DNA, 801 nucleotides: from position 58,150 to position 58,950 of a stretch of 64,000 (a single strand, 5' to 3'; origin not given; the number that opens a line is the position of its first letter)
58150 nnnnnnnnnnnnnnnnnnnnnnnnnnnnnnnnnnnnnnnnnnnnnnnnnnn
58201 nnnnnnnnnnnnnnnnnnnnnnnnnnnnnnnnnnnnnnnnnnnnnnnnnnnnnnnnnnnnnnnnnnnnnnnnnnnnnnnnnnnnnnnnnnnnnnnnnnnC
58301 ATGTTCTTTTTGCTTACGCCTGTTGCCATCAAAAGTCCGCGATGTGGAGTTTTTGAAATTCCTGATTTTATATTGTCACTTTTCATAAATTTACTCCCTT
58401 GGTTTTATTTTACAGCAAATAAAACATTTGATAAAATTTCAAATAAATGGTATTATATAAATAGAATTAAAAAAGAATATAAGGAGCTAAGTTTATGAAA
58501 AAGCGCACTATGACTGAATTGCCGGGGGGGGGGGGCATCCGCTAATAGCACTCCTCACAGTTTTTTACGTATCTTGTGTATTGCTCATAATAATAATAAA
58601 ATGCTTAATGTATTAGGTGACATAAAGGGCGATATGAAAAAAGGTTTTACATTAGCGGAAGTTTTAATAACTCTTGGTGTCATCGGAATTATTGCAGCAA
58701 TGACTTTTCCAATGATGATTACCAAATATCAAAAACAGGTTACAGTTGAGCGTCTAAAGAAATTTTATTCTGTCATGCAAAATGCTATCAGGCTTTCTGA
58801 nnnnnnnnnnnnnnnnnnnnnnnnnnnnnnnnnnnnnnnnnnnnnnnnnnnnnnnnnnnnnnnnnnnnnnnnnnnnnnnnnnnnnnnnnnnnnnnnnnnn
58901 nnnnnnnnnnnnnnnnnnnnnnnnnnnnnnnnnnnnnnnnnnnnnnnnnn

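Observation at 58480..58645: Pilin-like gene 3: three-state G12 switch in an upstream mini-ORF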

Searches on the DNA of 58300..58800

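Call 42: search_rna_families(source=window, start=58300, end=58800, threshold=evalue, max_evalue=1)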
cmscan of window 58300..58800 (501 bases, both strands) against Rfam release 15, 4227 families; matches with E-value up to 1: 1.
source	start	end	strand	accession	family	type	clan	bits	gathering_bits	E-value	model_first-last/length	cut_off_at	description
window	58713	58800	+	RF02111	IS009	Gene;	-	16.5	117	0.12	1-91/199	3'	IS009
